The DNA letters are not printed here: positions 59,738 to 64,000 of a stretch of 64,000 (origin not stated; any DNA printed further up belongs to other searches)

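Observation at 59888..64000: Second giant ORF begins at 59888 (signal peptide) and is invisible in the ORF track because it has no stop within the window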

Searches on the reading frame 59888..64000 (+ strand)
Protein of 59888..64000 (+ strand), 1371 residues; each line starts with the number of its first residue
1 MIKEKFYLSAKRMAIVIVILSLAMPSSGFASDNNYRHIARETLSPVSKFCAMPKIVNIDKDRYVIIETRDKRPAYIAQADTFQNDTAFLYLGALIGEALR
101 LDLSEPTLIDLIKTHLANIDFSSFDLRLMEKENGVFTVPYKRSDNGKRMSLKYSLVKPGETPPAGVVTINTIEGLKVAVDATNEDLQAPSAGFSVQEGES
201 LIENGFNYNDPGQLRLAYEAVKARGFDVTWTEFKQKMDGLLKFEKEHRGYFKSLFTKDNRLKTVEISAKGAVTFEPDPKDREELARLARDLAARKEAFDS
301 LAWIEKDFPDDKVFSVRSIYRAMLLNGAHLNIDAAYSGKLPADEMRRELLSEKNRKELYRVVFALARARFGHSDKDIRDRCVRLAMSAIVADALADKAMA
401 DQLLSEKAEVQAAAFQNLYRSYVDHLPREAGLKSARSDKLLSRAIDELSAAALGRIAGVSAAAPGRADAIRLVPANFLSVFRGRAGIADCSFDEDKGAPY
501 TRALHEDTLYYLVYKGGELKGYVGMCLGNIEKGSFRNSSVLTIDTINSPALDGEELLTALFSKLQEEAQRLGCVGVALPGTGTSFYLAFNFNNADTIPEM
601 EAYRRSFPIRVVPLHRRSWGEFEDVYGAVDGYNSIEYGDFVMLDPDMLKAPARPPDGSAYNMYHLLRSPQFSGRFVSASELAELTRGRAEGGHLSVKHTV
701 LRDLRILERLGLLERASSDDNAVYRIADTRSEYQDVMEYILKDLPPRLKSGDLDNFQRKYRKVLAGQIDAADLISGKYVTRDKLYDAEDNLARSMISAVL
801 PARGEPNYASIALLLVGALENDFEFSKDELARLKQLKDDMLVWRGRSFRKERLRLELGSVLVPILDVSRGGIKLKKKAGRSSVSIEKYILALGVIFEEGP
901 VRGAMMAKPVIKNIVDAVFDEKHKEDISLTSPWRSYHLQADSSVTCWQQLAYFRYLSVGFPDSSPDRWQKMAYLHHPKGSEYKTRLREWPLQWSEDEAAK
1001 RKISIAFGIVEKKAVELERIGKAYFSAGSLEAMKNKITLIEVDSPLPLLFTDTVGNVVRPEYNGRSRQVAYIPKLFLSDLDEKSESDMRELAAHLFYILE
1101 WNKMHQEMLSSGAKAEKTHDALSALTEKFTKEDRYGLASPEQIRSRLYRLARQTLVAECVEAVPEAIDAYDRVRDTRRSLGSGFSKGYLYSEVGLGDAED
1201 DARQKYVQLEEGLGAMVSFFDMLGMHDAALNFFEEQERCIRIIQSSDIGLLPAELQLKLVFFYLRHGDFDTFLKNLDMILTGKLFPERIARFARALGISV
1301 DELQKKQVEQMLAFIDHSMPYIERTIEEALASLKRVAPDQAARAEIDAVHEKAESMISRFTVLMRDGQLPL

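Call 4: search_protein_families(library=pfam, proteins=[window:59888-64000:+], max_evalue=1)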
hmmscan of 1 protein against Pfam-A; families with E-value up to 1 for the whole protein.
window:59888-64000:+ (1371 aa): 2 families
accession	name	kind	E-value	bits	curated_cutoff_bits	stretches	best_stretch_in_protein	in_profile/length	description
PF08544.19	GHMP_kinases_C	-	0.083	13.7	21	1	562-597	37-75/85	GHMP kinases C terminal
PF24033.1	DUF7342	-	0.11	12.9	31.6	0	697-740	31-74/150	Family of unknown function (DUF7342)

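Call 5: search_protein_families(library=ncbifam, proteins=[window:59888-64000:+], max_evalue=1)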
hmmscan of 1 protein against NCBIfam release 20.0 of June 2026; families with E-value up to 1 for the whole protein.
window:59888-64000:+ (1371 aa): 1 family
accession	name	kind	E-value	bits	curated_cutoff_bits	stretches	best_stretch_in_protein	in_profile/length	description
NF007972.0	PRK10696.1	equivalog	0.12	11.7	272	1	1297-1343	215-258/295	tRNA 2-thiocytidine(32) synthetase TtcA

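Call 7: find_homologous_proteins(query=window:59888-64000:+)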
Query window:59888-64000:+ (1371 aa): 1 proteins with E <= 0.001 among 8000 candidates.
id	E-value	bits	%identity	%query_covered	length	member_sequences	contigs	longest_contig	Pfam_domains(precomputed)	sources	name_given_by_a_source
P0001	0.0e+0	3065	100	100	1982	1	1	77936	-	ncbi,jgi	jgi:hypothetical protein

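Call 11: find_encoding_contigs(protein=P0001, flank=10000, max_places=6)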
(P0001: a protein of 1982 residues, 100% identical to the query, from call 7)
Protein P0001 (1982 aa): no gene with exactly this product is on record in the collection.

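Call 12: search_protein_families(library=pfam, proteins=[P0001], max_evalue=0.01)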
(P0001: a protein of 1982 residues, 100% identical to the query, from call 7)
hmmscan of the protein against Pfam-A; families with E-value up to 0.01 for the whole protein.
P0001 (1982 aa): 0 families

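Call 13: search_solved_structures(query=P0001, max_evalue=1)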
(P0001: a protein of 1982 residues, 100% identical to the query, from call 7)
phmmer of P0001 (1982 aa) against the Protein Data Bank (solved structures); distinct sequences matched with E-value up to 1: 11.
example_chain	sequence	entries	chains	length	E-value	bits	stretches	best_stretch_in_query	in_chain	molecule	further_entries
4nuq_A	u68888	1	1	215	0.045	13.9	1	130-181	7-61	Cadherin-2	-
1ncj_A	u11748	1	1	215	0.059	13.5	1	133-181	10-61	PROTEIN (N-CADHERIN)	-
4num_A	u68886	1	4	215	0.059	13.5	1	133-181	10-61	Cadherin-2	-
2qvi_A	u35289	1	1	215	0.06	13.5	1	133-181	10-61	Cadherin-2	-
4nup_A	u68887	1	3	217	0.064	13.4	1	134-181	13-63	N-CADHERIN EC1-2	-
1ncg_A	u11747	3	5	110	0.093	12.8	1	131-182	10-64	N-CADHERIN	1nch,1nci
3q2w_A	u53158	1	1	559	0.17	11.9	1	134-180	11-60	Cadherin-2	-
7r2x_A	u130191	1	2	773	0.49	10.4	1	91-217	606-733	Mannuronic acid specific lyase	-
5yda_A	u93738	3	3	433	0.5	10.4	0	380-481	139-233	PKS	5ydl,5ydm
7qca_LF0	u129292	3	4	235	0.71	9.9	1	1301-1347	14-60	60S ribosomal protein L7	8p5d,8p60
6w04_A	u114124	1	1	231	0.88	9.6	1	1199-1305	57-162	HAD hydrolase, family IA, variant 3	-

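Call 14: find_related_loci(query=P0001, collection=genome_contigs, flank=10000)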
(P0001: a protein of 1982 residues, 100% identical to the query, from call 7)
Query P0001 (1982 aa) in genome_contigs; peptide patterns used: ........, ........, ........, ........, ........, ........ (x = any residue, [..] = any of these).
10 stretches matched a pattern, but none encodes a relative of the query by tblastn (E <= 1e-3).

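Call 16: find_related_loci(query=P0001, collection=metagenome_contigs, flank=10000)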
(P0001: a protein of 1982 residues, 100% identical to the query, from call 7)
Query P0001 (1982 aa) in metagenome_contigs; peptide patterns used: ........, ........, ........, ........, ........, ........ (x = any residue, [..] = any of these).
6 stretches matched a pattern, but none encodes a relative of the query by tblastn (E <= 1e-3).

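Call 21: list_cluster_members(proteins=[P0001])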
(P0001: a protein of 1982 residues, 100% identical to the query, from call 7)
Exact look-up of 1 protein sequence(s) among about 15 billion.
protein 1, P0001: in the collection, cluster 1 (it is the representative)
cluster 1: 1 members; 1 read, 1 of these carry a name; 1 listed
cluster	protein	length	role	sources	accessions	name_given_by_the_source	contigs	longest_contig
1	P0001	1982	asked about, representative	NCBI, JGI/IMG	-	hypothetical protein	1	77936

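Call 38: search_protein_representatives(protein=window:59981-63580:+)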
Query: 1200 residues. Proteins with E-value up to 0.001 (for the whole library): 115; up to 1e-10: 71; up to 1e-30: 45. The best 115 are listed.
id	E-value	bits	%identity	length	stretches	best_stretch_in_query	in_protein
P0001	0.0e+00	2691.8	100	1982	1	1-1200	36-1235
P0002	8.8e-149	513.9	39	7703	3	167-614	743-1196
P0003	1.3e-104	367.6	45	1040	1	165-620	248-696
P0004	1.8e-97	344.0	43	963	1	165-614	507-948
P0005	4.1e-95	336.1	43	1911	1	168-613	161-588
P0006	1.2e-93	331.3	41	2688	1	167-616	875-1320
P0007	1.9e-91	324.0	40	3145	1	165-618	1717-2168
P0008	1.4e-90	321.1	41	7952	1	161-625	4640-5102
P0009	2.2e-90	320.5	41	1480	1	165-618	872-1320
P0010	5.4e-87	309.2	39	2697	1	164-622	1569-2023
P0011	1.4e-85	304.5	37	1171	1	165-635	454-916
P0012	2.7e-85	303.6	40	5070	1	166-623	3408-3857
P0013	1.1e-81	291.6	41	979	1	165-613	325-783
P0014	2.7e-79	283.8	43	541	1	209-613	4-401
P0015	2.6e-77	277.2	41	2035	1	166-607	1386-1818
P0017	1.4e-76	274.8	37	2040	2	763-1197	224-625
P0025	3.4e-68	247.0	37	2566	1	624-1198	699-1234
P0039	2.2e-42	161.5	36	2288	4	6-144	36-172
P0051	8.0e-21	90.1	40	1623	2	604-716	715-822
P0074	2.1e-10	55.6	45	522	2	621-705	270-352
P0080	1.4e-08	49.5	43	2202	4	614-727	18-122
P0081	3.6e-08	48.2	39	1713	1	623-734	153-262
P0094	2.7e-06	42.0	33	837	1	9-124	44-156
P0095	4.2e-06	41.4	31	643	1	1002-1159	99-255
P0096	4.3e-06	41.3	36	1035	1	10-139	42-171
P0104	2.2e-05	39.0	32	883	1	8-151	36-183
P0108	7.6e-05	37.2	27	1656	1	1002-1145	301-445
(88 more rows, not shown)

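Call 47: search_protein_families(library=pfam, alignment_id=A1, max_evalue=0.001)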
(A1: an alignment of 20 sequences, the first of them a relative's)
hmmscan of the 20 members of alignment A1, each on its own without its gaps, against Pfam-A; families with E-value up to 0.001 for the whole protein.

A. member 1, P0094 (837 aa): 0 families

B. families by the number of members that match (of 20 scanned): 35 families (the first 25 are shown)
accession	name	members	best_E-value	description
PF08241.18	Methyltransf_11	3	4.2e-09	Methyltransferase domain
PF00583.31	Acetyltransf_1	2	1.7e-18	Acetyltransferase (GNAT) family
PF02518.31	HATPase_c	2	3.8e-14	Histidine kinase-, DNA gyrase B-, and HSP90-like ATPase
PF13508.13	Acetyltransf_7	2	1.2e-13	Acetyltransferase (GNAT) domain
PF13673.13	Acetyltransf_10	2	3.7e-10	Acetyltransferase (GNAT) domain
PF00359.27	PTS_EIIA_2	1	1.2e-22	Phosphoenolpyruvate-dependent sugar phosphotransferase system, EIIA 2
PF00128.31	Alpha-amylase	1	9.8e-19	Alpha amylase, catalytic domain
PF01546.33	Peptidase_M20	1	1.3e-13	Peptidase family M20/M25/M40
PF13328.12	HD_4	1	2.5e-11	HD domain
PF00534.26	Glycos_transf_1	1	2.8e-09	Glycosyl transferases group 1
PF02661.23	Fic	1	2.5e-08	Fic/DOC family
PF14542.12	Acetyltransf_CG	1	4.1e-08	GCN5-related N-acetyl-transferase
PF13649.12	Methyltransf_25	1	1.4e-07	Methyltransferase domain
PF13581.12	HATPase_c_2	1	2e-06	Histidine kinase-like ATPase domain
PF13412.12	HTH_24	1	2e-06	Winged helix-turn-helix DNA-binding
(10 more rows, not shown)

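Call 54: find_encoding_contigs(protein=P0014, flank=5000, max_places=3)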
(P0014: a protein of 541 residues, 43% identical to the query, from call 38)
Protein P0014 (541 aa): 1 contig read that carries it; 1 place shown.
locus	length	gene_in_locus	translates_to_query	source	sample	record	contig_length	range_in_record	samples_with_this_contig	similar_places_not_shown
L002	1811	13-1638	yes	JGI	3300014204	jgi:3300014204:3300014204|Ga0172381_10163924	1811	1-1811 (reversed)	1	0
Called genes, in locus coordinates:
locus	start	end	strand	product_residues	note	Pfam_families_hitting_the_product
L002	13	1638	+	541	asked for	-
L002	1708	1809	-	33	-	?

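Call 66: search_solved_structures(query=A4, max_evalue=1, show_alignments=3)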
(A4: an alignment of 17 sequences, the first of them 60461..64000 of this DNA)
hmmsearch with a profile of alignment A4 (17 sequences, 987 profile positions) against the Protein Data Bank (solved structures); distinct sequences matched with E-value up to 1: 2.
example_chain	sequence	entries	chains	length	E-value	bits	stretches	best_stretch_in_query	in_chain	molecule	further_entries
2d1h_A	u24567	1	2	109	0.17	13.3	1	487-536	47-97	109aa long hypothetical transcriptional regulator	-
8r7n_D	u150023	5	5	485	0.36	12.2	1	755-943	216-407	Programmed cell death protein 7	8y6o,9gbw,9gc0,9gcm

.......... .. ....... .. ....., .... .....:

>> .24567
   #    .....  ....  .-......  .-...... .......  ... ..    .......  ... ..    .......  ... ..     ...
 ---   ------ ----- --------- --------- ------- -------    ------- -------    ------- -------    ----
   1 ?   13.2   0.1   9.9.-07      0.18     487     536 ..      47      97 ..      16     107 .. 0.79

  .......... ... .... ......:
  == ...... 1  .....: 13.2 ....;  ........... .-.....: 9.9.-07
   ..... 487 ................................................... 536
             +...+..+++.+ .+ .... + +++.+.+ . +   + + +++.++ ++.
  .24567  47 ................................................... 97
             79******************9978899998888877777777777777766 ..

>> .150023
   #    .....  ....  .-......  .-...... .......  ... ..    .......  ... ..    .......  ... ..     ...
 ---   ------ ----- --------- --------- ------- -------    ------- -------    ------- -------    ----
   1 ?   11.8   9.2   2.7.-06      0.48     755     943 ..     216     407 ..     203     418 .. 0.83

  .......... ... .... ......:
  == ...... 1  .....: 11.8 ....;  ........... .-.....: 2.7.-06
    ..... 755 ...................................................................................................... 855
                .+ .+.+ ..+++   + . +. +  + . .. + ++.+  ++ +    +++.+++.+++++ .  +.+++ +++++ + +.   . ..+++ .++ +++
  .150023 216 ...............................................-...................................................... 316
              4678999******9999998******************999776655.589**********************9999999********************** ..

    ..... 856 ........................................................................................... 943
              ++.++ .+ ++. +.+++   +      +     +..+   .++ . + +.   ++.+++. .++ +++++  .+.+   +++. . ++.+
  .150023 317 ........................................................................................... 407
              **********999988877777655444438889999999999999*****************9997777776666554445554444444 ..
